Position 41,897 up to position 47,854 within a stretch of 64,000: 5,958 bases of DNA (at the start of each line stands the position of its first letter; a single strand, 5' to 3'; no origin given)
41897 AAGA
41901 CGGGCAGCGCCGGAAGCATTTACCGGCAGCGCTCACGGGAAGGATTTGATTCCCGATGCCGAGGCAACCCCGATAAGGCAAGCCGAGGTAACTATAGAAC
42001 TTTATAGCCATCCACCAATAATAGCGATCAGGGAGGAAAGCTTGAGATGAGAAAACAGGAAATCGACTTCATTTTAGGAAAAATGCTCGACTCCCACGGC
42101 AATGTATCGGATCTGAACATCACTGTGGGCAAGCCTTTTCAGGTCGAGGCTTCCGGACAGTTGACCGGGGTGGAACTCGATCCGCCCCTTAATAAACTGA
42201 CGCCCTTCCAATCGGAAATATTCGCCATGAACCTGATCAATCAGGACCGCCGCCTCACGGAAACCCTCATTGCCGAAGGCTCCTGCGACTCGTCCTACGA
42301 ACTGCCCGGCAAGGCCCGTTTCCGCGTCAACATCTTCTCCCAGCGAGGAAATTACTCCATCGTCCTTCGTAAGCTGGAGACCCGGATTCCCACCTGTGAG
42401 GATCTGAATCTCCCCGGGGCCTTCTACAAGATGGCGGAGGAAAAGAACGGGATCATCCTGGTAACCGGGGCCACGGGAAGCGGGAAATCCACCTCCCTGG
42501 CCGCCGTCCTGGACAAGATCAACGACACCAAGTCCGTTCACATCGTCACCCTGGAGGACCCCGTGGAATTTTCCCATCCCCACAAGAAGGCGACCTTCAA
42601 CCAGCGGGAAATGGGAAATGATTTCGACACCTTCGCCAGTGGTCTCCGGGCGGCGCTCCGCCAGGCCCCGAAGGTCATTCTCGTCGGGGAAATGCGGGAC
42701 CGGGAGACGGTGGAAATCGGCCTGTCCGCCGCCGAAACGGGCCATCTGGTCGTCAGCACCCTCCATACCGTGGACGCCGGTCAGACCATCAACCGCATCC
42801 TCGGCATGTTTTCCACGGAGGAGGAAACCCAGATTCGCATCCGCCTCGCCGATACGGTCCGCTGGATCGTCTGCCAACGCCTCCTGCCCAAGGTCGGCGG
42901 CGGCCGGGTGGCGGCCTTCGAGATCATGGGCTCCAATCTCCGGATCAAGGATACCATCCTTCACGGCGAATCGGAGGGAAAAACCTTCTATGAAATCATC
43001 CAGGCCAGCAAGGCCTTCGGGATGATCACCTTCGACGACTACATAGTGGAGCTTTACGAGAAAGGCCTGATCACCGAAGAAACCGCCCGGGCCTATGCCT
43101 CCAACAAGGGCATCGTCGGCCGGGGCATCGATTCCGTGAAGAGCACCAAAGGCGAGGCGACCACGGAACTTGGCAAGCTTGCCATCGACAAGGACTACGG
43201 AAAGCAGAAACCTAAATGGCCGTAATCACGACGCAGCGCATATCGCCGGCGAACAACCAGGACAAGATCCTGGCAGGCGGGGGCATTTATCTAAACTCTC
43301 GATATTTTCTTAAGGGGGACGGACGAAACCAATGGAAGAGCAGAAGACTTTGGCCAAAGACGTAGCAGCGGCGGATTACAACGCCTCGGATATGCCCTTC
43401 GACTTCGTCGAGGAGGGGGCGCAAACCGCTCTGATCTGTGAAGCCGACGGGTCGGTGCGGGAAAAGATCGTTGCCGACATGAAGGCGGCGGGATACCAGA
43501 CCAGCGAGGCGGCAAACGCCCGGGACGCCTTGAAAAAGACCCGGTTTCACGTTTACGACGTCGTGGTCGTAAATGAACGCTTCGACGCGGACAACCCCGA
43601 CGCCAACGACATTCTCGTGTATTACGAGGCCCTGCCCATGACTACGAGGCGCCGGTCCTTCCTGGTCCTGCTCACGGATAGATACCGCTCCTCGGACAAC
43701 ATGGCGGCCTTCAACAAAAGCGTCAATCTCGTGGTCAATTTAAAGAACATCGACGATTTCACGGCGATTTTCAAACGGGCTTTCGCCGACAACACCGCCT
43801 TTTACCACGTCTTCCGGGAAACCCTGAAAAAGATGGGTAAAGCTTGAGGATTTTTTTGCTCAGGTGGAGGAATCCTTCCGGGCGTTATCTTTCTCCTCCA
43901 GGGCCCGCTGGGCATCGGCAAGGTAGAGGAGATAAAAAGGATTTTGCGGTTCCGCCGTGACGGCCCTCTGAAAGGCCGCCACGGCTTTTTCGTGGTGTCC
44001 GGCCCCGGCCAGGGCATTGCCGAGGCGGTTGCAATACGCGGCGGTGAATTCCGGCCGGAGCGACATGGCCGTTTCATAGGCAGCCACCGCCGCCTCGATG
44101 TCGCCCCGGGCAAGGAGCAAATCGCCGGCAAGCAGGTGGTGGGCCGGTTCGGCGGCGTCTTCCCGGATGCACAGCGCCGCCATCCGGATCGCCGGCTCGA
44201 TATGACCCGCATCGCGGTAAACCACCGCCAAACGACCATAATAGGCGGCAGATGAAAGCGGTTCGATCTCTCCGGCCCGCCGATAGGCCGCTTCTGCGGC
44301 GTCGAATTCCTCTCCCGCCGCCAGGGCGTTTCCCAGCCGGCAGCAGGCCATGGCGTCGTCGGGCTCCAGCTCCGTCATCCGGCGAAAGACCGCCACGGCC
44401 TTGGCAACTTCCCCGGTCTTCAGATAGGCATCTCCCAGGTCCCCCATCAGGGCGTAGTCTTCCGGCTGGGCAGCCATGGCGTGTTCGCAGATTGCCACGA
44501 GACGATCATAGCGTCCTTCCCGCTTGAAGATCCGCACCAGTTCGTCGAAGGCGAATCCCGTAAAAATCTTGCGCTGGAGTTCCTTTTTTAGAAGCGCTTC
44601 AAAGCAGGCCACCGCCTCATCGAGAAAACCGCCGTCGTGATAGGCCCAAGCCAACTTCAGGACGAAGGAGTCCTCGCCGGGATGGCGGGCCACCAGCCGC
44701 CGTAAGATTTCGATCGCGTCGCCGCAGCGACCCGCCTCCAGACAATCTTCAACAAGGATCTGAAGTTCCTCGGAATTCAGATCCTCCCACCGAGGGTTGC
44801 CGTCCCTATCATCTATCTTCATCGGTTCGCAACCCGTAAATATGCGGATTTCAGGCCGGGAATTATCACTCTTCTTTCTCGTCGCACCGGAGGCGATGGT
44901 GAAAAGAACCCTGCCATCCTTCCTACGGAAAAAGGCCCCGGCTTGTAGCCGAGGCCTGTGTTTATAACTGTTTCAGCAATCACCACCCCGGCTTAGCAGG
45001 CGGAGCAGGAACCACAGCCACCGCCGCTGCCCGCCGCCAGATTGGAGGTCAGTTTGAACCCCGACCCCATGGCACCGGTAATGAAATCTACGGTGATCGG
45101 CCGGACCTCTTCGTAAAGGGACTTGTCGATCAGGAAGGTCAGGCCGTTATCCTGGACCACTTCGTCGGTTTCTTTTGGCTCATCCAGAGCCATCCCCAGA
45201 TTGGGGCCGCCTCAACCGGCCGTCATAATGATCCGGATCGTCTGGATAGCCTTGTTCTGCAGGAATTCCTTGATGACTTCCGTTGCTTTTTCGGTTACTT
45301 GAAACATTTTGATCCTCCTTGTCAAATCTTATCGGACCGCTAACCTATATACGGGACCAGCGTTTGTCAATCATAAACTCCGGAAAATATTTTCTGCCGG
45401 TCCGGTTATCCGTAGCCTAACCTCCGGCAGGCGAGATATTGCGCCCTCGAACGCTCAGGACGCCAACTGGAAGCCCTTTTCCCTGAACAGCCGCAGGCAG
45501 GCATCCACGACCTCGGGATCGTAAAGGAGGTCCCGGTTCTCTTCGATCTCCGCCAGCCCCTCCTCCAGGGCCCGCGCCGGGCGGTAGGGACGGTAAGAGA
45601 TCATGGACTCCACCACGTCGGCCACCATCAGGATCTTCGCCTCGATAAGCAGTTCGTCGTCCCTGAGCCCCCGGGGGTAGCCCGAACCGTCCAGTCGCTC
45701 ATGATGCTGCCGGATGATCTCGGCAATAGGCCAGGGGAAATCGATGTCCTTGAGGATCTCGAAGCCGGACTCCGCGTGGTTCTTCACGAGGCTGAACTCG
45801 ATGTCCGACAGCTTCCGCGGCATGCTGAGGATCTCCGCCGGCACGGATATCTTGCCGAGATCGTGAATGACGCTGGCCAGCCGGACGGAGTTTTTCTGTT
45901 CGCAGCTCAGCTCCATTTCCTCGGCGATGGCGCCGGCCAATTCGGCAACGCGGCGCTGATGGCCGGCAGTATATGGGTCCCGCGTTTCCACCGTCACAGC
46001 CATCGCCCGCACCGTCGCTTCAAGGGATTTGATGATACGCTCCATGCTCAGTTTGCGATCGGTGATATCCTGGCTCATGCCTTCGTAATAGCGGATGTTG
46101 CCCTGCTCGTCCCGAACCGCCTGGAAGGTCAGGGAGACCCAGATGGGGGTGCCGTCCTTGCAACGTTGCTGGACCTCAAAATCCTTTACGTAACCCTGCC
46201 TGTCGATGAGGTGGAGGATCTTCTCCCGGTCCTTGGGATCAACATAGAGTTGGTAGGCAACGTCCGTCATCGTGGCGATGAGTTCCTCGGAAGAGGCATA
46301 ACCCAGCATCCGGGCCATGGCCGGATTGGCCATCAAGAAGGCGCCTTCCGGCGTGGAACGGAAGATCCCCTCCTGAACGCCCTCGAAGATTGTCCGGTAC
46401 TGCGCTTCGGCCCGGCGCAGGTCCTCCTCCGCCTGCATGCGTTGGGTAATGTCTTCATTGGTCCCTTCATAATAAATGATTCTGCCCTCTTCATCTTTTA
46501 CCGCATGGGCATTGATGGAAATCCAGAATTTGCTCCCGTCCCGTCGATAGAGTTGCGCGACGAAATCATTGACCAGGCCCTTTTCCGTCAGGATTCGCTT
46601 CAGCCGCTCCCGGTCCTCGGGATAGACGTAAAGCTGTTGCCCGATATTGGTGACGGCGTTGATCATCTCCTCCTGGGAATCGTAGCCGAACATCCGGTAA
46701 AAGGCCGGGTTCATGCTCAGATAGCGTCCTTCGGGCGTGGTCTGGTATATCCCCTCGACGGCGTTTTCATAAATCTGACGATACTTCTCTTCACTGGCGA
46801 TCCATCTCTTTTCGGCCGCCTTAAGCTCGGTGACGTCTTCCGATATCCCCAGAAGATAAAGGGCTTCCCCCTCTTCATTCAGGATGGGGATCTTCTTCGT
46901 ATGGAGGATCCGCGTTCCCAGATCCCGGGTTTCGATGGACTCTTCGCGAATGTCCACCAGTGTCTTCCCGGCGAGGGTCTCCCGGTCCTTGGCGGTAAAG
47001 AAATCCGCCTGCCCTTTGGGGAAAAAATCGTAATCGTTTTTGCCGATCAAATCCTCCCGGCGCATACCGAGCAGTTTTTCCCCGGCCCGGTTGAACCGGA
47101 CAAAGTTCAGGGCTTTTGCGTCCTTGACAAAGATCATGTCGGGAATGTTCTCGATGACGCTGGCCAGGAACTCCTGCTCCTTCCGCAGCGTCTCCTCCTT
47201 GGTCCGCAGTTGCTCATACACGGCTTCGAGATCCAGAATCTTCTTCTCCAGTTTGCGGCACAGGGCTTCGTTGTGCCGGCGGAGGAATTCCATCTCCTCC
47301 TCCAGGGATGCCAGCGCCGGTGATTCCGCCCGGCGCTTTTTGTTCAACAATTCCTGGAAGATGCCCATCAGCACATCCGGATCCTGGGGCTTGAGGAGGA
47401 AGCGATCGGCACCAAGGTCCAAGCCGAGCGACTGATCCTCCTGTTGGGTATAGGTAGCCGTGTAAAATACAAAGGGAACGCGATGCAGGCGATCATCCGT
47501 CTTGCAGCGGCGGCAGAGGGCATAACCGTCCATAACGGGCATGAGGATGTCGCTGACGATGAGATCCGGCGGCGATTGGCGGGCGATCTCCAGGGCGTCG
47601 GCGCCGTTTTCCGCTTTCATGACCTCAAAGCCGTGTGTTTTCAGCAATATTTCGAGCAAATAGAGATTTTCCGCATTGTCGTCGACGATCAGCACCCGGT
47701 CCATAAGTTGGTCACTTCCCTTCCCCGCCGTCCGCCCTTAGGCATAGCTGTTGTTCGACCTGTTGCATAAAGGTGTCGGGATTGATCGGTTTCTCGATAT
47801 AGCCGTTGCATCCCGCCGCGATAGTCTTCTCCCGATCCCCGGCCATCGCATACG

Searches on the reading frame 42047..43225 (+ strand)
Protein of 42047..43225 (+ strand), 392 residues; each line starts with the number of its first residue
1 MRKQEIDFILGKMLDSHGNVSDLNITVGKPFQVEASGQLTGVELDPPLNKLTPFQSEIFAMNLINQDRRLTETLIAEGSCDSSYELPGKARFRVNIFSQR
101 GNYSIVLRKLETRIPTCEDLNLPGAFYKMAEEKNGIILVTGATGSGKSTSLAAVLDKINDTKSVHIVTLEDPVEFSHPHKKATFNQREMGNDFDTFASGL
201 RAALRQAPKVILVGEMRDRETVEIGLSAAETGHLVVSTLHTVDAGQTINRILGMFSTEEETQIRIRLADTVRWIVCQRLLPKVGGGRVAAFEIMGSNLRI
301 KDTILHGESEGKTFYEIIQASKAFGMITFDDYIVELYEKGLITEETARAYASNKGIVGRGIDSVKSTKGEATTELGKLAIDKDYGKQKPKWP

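Call 79: search_protein_families(library=pfam, proteins=[window:42047-43225:+], max_evalue=0.00001)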
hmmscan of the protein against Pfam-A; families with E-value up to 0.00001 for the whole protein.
window:42047-43225:+ (392 aa): 1 family
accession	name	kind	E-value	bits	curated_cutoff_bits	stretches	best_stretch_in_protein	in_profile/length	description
PF00437.27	T2SSE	-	6.9e-46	157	24.9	1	91-283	93-281/370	Type II/IV secretion system protein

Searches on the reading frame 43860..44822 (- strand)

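Call 79: search_protein_families(library=pfam, proteins=[window:43860-44822:-], max_evalue=0.00001)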
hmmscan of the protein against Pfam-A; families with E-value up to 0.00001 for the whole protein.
window:43860-44822:- (320 aa): 17 families
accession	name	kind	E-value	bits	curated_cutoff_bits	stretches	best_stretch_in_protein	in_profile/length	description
PF13428.12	TPR_14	-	8e-28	94.5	23.5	0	128-165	6-43/44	Tetratricopeptide repeat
PF13181.12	TPR_8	-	6.6e-25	85.5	25.7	0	262-294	2-34/34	Tetratricopeptide repeat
PF07719.23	TPR_2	-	2.2e-24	84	27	0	261-294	1-34/34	Tetratricopeptide repeat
PF14559.12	TPR_19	-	5.8e-24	84.6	25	2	102-157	4-59/68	Tetratricopeptide repeat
PF13414.12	TPR_11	-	8.9e-21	73.7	26.8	1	233-272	1-39/42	TPR repeat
PF13432.12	TPR_16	-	1e-20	74.2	32.7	0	28-79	8-59/65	Tetratricopeptide repeat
PF00515.34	TPR_1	-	9.8e-19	66.8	27.8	0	262-294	2-34/34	Tetratricopeptide repeat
PF13174.12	TPR_6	-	2.9e-18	65.6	26.3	0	129-155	6-32/33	Tetratricopeptide repeat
PF13176.12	TPR_7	-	2e-16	59.1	27.9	0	91-122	1-34/36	Tetratricopeptide repeat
PF13431.12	TPR_17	-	6.3e-13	48.3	24.4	0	112-143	2-33/34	Tetratricopeptide repeat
PF13424.12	TPR_12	-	1.3e-12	48.1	30.1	0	231-289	8-73/77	Tetratricopeptide repeat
PF23914.1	TPR_CcmH_CycH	-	6.8e-11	42.7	42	0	153-257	46-152/158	Cytochrome c-type biogenesis protein H TPR domain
PF13371.12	TPR_9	-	6.3e-09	36.2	35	1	98-157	4-63/73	Tetratricopeptide repeat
PF03704.23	BTAD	-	1.3e-08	35.8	22.1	0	11-82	56-130/146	Bacterial transcriptional activator domain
PF24575.1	TPR_Slam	-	6e-08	33.5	35.2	0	123-178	45-102/104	Surface lipoprotein assembly modifier, N-terminal TPR repeats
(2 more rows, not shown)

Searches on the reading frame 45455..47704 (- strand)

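Call 79: search_protein_families(library=pfam, proteins=[window:45455-47704:-], max_evalue=0.00001)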
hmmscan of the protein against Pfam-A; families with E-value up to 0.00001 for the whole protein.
window:45455-47704:- (749 aa): 8 families
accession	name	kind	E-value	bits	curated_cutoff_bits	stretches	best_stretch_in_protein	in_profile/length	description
PF13426.13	PAS_9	-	7.5e-41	139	27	3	445-549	2-103/103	PAS domain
PF13487.12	HD_5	-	2.1e-36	125.7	27.2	1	570-732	5-170/170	HD domain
PF00989.32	PAS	-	8.4e-36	122.9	22.6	3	179-291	2-113/113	PAS fold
PF08448.16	PAS_4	-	2.9e-32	111.6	23.1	1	185-295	2-109/110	PAS fold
PF13188.13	PAS_8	-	2.3e-28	97.5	21.8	3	434-486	1-53/65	PAS domain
PF00072.30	Response_reg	-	2.7e-23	82.7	30.2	1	4-114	1-108/111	Response regulator receiver domain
PF08447.18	PAS_3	-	1.1e-22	80.5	25.6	2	329-416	2-89/89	PAS fold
PF01966.28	HD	-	3.7e-19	69.6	22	1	580-701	2-116/116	HD domain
